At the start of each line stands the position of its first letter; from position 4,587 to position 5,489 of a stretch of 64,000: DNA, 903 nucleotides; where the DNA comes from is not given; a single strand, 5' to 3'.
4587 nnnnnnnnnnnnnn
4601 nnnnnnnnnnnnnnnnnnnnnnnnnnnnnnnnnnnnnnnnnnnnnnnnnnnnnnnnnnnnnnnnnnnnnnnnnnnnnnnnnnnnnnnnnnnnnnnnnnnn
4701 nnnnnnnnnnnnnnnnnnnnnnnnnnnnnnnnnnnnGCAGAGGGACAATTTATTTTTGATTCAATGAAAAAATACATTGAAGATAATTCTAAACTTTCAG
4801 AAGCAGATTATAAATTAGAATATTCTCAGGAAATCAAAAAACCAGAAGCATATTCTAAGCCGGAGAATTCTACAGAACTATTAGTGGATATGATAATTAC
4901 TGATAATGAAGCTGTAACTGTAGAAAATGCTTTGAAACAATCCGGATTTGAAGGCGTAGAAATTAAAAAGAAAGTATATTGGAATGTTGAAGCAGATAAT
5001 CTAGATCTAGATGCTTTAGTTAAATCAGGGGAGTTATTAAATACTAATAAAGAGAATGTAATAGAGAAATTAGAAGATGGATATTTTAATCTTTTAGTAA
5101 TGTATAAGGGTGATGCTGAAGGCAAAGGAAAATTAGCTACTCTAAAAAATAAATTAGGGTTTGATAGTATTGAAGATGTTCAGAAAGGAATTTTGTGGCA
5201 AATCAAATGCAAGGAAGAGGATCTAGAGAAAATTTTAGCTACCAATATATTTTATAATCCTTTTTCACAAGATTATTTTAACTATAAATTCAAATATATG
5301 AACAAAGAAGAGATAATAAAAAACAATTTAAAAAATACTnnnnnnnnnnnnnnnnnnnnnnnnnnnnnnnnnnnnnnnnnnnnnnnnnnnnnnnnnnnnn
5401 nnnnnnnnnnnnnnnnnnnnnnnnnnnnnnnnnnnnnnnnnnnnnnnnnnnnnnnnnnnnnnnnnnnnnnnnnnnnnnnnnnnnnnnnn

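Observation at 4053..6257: Single 734-aa polypeptide fusing PurQ, two tandem PurS-like domains and PurC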

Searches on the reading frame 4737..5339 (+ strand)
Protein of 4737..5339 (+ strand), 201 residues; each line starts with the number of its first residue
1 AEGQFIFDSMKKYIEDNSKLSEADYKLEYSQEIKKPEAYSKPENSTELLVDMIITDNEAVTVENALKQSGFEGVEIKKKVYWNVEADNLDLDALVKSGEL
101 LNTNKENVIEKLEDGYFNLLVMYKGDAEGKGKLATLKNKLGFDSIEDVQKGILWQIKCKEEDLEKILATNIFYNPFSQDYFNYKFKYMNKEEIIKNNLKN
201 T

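Call 7: search_solved_structures(query=window:4737-5339:+, max_evalue=10, show_alignments=3)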
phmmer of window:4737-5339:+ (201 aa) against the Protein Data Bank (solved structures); distinct sequences matched with E-value up to 10: 3.
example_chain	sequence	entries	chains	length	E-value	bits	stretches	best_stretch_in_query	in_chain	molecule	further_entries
3l86_A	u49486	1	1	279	0.56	13.2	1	45-122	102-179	Acetylglutamate kinase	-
7xtl_A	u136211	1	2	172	0.79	12.8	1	91-156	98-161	Alpha-1,3-mannosyl-glycoprotein 4-beta-N-acetylglucosaminyltransferase A soluble form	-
7vmt_A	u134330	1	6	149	0.88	12.6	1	88-155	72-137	Alpha-1,3-mannosyl-glycoprotein 4-beta-N-acetylglucosaminyltransferase A soluble form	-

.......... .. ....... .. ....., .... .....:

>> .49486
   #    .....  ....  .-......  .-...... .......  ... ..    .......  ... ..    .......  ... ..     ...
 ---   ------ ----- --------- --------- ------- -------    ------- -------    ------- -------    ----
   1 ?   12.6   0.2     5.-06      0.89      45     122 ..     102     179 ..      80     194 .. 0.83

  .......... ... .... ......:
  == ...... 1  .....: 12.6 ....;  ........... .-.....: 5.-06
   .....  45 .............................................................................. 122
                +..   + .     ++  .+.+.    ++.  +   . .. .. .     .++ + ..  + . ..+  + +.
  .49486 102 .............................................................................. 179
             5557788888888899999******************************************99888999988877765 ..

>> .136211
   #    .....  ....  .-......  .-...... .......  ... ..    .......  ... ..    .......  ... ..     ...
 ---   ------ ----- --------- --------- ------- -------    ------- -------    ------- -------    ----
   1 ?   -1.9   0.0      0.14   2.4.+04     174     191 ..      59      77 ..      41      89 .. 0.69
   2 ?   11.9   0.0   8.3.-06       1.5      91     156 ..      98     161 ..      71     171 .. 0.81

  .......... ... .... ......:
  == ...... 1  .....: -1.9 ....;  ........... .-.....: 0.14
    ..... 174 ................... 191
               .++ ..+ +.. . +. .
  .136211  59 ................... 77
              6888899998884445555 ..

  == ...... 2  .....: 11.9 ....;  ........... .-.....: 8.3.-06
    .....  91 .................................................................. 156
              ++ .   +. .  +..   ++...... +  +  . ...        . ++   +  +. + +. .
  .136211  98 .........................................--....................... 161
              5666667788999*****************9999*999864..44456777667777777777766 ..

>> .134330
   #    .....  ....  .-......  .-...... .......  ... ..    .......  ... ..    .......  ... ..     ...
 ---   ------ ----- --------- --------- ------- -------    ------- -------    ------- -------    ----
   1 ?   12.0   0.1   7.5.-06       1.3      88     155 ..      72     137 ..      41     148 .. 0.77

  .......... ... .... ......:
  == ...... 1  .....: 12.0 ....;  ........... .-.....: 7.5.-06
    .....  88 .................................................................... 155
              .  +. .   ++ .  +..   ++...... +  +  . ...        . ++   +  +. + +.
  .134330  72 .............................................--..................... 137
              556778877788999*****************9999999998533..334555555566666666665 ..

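Call 21: search_solved_structures(query=A1, max_evalue=10, show_alignments=4)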
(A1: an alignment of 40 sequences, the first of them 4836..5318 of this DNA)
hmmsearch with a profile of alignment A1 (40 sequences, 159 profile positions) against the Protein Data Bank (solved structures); distinct sequences matched with E-value up to 10: 2.
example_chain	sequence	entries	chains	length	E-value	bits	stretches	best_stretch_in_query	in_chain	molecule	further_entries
5ez1_A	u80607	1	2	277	2.5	11.1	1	16-96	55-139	Putative peptidyl-prolyl cis-trans isomerase HP_0175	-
6bhf_A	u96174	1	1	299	2.8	11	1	13-96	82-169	Putative peptidyl-prolyl cis-trans isomerase HP_0175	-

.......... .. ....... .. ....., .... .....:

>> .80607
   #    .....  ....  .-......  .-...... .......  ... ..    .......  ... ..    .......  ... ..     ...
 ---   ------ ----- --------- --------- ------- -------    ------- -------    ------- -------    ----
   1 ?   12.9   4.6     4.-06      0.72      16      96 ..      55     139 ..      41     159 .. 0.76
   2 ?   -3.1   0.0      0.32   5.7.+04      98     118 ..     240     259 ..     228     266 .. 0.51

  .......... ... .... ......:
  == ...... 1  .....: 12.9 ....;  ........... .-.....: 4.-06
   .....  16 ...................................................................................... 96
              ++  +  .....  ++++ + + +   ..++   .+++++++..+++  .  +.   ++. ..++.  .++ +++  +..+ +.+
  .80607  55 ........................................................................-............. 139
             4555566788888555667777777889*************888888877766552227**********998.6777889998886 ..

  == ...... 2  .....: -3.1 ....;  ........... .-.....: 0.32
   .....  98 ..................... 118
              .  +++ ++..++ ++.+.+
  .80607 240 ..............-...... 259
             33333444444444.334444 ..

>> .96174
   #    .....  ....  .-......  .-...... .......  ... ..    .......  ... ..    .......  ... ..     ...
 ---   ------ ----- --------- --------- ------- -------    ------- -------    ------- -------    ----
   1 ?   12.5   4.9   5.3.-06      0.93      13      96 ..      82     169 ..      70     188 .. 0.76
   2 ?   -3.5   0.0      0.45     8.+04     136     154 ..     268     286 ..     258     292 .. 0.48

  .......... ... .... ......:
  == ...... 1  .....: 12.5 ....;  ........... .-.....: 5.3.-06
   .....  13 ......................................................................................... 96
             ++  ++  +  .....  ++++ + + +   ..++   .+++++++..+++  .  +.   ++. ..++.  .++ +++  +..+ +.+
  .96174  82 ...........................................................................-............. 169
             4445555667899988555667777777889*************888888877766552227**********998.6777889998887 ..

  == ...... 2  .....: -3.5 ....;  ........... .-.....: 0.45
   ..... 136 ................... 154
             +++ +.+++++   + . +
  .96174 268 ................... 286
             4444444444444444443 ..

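Call 22: search_protein_families(library=pfam, alignment_id=A1, max_evalue=1)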
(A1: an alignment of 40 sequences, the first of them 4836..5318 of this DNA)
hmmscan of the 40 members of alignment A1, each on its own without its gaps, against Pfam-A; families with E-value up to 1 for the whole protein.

A. member 1, window:4836-5318:+ (161 aa): 3 families
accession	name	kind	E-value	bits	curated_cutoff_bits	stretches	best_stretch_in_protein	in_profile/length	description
PF02700.19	PurS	-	7.2e-05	23.3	22.2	1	21-53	12-47/77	Phosphoribosylformylglycinamidine (FGAM) synthase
PF03698.18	UPF0180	-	0.023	15.3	25.4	1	28-74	11-51/77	Uncharacterised protein family (UPF0180)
PF22659.2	YycE-like_C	-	0.13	12.7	27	0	15-52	3-39/55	YycE-like C-terminal domain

B. families by the number of members that match (of 40 scanned): 34 families (the first 25 are shown)
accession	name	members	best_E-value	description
PF02700.19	PurS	21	7.6e-10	Phosphoribosylformylglycinamidine (FGAM) synthase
PF08282.18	Hydrolase_3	1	0.011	haloacid dehalogenase-like hydrolase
PF12995.12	DUF3879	1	0.015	Domain of unknown function, E. rectale Gene description (DUF3879)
PF04902.17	Nab1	1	0.018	Conserved region in Nab1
PF17733.7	KPWE_dom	1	0.022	PEX14-like KPWE domain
PF03698.18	UPF0180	1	0.023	Uncharacterised protein family (UPF0180)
PF15244.11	HSD3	1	0.024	Spermatogenesis-associated protein 7, or HSD3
PF05135.19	Phage_connect_1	1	0.028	Phage gp6-like head-tail connector protein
PF20299.4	NARF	1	0.03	Nucleotidyltransferase-Associated Rossmannoid Fold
PF14518.11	Haem_oxygenas_2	1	0.036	Iron-containing redox enzyme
PF25541.1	TBCA_PH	1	0.043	PH domain-containing proteins, TBCA domain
PF20793.2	VopS_N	1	0.045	Adenosine monophosphate-protein transferase VopS, N-terminal domain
PF22947.2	ULD_3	1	0.048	Leucine--tRNA ligase, ubiquitin-like domain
PF20090.4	DUF6482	1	0.065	Family of unknown function (DUF6482)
PF08204.17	V-set_CD47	1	0.069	CD47 immunoglobulin-like domain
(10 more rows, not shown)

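Call 27: predict_structure(alignment_id=A1)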
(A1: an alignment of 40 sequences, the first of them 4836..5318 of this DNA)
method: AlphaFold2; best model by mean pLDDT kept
length: 161 residues; sequences in the alignment: 40
mean_pLDDT: 94.6   pTM: 0.87
mean pLDDT of the five models: 94.6, 94.0, 93.8, 93.5, 93.0
residues with pLDDT >= 90: 147; 70-90: 7; 50-70: 4; < 50: 3
segments of 3 or more residues with pLDDT < 50: 159-161
pLDDT, mean of each block of 10 residues (from residue 1): 93 96 95 98 98 96 97 96 97 97 98 98 97 97 97 69 44
secondary structure, 60 per line:
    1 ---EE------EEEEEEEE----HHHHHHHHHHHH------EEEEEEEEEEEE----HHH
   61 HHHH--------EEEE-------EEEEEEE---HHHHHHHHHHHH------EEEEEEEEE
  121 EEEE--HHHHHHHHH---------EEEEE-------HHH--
elements in order: E12-19 H24-35 E42-53 H58-64 E73-76 E84-90 H94-105 E112-124 H127-135 E145-149

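Call 29: fold_search(model_id=the predicted structure, library=pdb)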
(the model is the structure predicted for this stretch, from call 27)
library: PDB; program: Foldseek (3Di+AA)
matches with E <= 10: 825; with E <= 0.001: 16
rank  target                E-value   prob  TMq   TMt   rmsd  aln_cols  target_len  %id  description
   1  3ujn                  1.8e-04  1.00  0.63  0.10   4.3       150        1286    9  Formyl Glycinamide Ribonucleotide Amidotransferase from Salmonella Typhimurium : Role of the ATP complexation and glutam (released 2012-06-06)
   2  6lyl                  2.3e-04  1.00  0.61  0.09   4.4       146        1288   10  Crystal structure of S1052D mutant of Formylglycinamidine synthetase (released 2021-02-17)
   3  6lym                  2.6e-04  1.00  0.63  0.09   4.3       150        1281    9  Crystal structure of D657A mutant of formylglycinamidine synthetase (released 2021-02-17)
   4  6jt7                  2.6e-04  1.00  0.63  0.09   4.3       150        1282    9  Crystal structure of 452-453_deletion mutant of FGAM Synthetase (released 2020-03-04)
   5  1t3t                  2.8e-04  1.00  0.65  0.09   4.0       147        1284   10  Structure of Formylglycinamide synthetase (released 2004-09-14)
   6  6jt8                  3.3e-04  1.00  0.65  0.09   3.9       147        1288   10  Crystal structure of 450-451_deletion mutant of FGAM Synthetase (released 2020-03-04)
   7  6jt9                  3.7e-04  1.00  0.64  0.10   4.3       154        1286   10  Crystal Structure of D464A mutant of FGAM Synthetase (released 2020-03-04)
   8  7dw7                  3.9e-04  1.00  0.65  0.09   3.9       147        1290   10  Crystal Structure of N1051A mutant of Formylglycinamidine Synthetase (released 2022-01-19)
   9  6jta                  3.9e-04  1.00  0.61  0.09   4.3       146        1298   10  Crystal Structure of D464A L465A mutant of FGAM Synthetase (released 2020-03-04)
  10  9nb3                  3.9e-04  1.00  0.61  0.10   7.3       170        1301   14  Cryo-EM structure of quaternary complex of human phosphoribosylglycinamidine synthase with thioester intermediate bound  (released 2026-02-25)
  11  3ugj                  4.2e-04  1.00  0.65  0.09   4.0       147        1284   10  Formyl Glycinamide ribonucletide amidotransferase from Salmonella Typhimurum: Role of the ATP complexation and glutamina (released 2012-06-06)
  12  4r7g                  4.4e-04  1.00  0.65  0.09   4.0       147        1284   10  Determination of the formylglycinamide ribonucleotide amidotransferase ammonia pathway by combining 3D-RISM theory with  (released 2015-01-21)
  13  6lyo                  4.7e-04  1.00  0.65  0.09   4.0       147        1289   10  Crystal Structure of H296A mutant of Formylglycinamidine Synthetase (released 2021-02-17)
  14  4lgy                  5.0e-04  1.00  0.64  0.09   4.0       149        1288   11  Importance of Hydrophobic Cavities in Allosteric Regulation of Formylglycinamide Synthetase: Insight from Xenon Trapping (released 2013-12-11)
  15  6lyk                  6.7e-04  1.00  0.65  0.09   3.9       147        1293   10  Crystal Structure of R1263A mutant of Formylglycinamidine Synthetase (released 2021-02-17)
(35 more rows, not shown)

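Call 41: search_protein_representatives(alignment_id=A1)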
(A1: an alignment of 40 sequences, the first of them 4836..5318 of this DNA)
Query: 40 sequences, 159 profile positions. Proteins with E-value up to 0.001 (for the whole library): 488; up to 1e-10: 276; up to 1e-30: 76. The best 150 are listed.
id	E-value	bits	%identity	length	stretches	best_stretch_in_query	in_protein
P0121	8.9e-54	197.9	-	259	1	2-157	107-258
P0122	7.1e-53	194.9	-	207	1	3-158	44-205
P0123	9.7e-53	194.5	-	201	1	3-157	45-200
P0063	4.8e-50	185.7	-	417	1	2-158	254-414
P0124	7.8e-50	185.0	-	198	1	4-157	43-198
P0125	1.3e-49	184.3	-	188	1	2-158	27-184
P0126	1.7e-48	180.7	-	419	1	2-157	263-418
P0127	2.3e-48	180.3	-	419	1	2-158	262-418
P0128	2.9e-48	179.9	-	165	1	2-157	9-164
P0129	3.2e-47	176.5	-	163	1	9-157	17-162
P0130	2.4e-46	173.7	-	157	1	13-158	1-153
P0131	2.5e-46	173.6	-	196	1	2-157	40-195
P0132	4.7e-46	172.8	-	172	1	4-157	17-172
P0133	5.0e-46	172.7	-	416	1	5-157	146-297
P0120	1.4e-45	171.2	-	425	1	3-157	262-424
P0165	5.0e-35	136.9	-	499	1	4-154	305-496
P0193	1.0e-29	119.7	-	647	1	12-157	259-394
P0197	1.6e-29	119.0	-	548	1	3-158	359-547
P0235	3.3e-22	95.3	-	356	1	13-157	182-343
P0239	9.1e-22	93.8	-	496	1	6-157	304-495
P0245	2.0e-20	89.5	-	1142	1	11-134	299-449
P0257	1.6e-19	86.5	-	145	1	12-155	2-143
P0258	1.7e-19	86.5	-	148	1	12-155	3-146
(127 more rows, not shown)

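Call 42: search_protein_families(library=pfam, proteins=[P0245, P0197, P0165, P0193, P0133, P0257, P0258, P0128, P0239, P0235], max_evalue=0.001)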
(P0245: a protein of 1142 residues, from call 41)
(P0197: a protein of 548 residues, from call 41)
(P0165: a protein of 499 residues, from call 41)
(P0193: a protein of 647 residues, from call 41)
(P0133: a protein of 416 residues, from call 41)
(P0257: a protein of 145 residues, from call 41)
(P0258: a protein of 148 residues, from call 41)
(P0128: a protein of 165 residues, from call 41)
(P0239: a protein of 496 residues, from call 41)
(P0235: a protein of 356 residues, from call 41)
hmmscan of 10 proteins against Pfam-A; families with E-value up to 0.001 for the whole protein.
P0245 (1142 aa): 9 families
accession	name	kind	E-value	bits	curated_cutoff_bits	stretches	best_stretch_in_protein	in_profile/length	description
PF13507.12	GATase_5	-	2.4e-45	155.1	27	1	2-267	2-260/260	CobB/CobQ-like glutamine amidotransferase domain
PF02463.25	SMC_N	-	4.4e-20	72.5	40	1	477-1120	1-205/220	RecF/RecN/SMC N terminal domain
PF13476.12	AAA_23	-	1.5e-14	55.5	27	1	480-729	1-196/201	AAA domain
PF13175.12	AAA_15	-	4e-11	43.6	32.1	1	477-863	1-283/374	AAA ATPase domain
PF00117.34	GATase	-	3.9e-09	36.9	22.8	1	18-100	10-88/190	Glutamine amidotransferase class-I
PF13304.12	AAA_21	-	1.7e-06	28.8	27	1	991-1115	220-301/304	AAA domain, putative AbiEii toxin, Type IV TA system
PF01965.30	DJ-1_PfpI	-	1.9e-06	28.2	26.6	1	46-105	61-115/165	DJ-1/PfpI family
PF13555.12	AAA_29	-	2.2e-05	24.6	27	1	479-524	2-48/61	P-loop containing region of AAA domain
PF07685.20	GATase_3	-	0.00063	19.8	27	0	42-101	35-92/196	CobB/CobQ-like glutamine amidotransferase domain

P0197 (548 aa): 4 families
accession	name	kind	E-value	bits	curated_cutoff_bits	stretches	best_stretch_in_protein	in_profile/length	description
PF13507.12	GATase_5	-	2.9e-44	151.5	27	2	195-294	134-230/260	CobB/CobQ-like glutamine amidotransferase domain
PF01965.30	DJ-1_PfpI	-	8.2e-10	39.2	26.6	1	42-104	60-117/165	DJ-1/PfpI family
PF00117.34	GATase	-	1.4e-06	28.6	22.8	1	19-97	14-88/190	Glutamine amidotransferase class-I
PF07685.20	GATase_3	-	3.2e-05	24.1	27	1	36-96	31-90/196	CobB/CobQ-like glutamine amidotransferase domain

P0165 (499 aa): 5 families
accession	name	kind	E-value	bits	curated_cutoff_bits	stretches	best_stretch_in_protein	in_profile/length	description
PF13507.12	GATase_5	-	7.3e-45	153.5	27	1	5-236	2-232/260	CobB/CobQ-like glutamine amidotransferase domain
PF00117.34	GATase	-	1.2e-07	32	22.8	1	22-100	14-88/190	Glutamine amidotransferase class-I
PF01965.30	DJ-1_PfpI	-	2.4e-06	27.9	26.6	1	42-106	55-116/165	DJ-1/PfpI family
PF02700.19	PurS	-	5.9e-06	26.8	22.2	0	322-381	12-68/77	Phosphoribosylformylglycinamidine (FGAM) synthase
PF07685.20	GATase_3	-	1.3e-05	25.3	27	1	35-100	27-91/196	CobB/CobQ-like glutamine amidotransferase domain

P0193 (647 aa): 2 families
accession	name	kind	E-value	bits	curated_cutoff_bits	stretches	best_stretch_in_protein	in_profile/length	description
PF13507.12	GATase_5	-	1.2e-36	126.5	27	1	13-209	42-232/260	CobB/CobQ-like glutamine amidotransferase domain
PF00117.34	GATase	-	0.00051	20.2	22.8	0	15-71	40-88/190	Glutamine amidotransferase class-I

P0133 (416 aa): 2 families
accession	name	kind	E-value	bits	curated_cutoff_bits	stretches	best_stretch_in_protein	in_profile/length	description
PF13507.12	GATase_5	-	4.7e-23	82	27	1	25-100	153-229/260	CobB/CobQ-like glutamine amidotransferase domain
PF01259.24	SAICAR_synt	-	6.3e-13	49.5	20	1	348-412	4-72/233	SAICAR synthetase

P0257 (145 aa): 1 family
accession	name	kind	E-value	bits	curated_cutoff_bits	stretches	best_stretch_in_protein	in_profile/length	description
PF02700.19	PurS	-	1.3e-06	28.9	22.2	0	3-56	4-60/77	Phosphoribosylformylglycinamidine (FGAM) synthase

P0258 (148 aa): 1 family
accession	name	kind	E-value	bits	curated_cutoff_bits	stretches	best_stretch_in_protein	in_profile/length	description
PF02700.19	PurS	-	1.9e-08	34.8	22.2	1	100-147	25-75/77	Phosphoribosylformylglycinamidine (FGAM) synthase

P0128 (165 aa): 0 families

P0239 (496 aa): 5 families
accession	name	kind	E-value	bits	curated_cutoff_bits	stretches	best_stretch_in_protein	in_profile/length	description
PF13507.12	GATase_5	-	5.3e-46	157.3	27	1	3-236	3-231/260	CobB/CobQ-like glutamine amidotransferase domain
PF00117.34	GATase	-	2.8e-09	37.3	22.8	1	19-97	14-88/190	Glutamine amidotransferase class-I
PF01965.30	DJ-1_PfpI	-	4e-09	36.9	26.6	1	42-106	60-119/165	DJ-1/PfpI family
PF07685.20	GATase_3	-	2.2e-05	24.6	27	1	31-104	26-98/196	CobB/CobQ-like glutamine amidotransferase domain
PF01174.25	SNO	-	0.00056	20.3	27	0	17-94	10-81/188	SNO glutamine amidotransferase family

P0235 (356 aa): 1 family
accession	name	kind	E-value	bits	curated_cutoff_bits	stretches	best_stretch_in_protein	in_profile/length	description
PF13507.12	GATase_5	-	6.6e-28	97.9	27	1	30-133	131-231/260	CobB/CobQ-like glutamine amidotransferase domain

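Call 60: find_encoding_contigs(protein=P0258, flank=5000, max_places=3)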
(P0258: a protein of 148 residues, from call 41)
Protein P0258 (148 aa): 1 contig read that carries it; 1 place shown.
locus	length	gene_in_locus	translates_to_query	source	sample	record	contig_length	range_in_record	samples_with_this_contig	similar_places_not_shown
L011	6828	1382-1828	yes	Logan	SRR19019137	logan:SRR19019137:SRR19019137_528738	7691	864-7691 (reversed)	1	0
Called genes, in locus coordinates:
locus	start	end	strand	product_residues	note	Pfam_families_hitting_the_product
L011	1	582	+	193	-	?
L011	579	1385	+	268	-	PF07685:GATase_3 (faint), PF13507:GATase_5, PF00117:GATase (weak), PF01965:DJ-1_PfpI (weak)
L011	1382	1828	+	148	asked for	PF02700:PurS (faint)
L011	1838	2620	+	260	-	PF00731:AIRC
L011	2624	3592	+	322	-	PF01259:SAICAR_synt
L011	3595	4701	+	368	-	PF00294:PfkB (weak)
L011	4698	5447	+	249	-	PF00459:Inositol_P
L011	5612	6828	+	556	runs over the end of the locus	PF00206:Lyase_1, PF08328:ASL_C, PF10397:ADSL_C (weak)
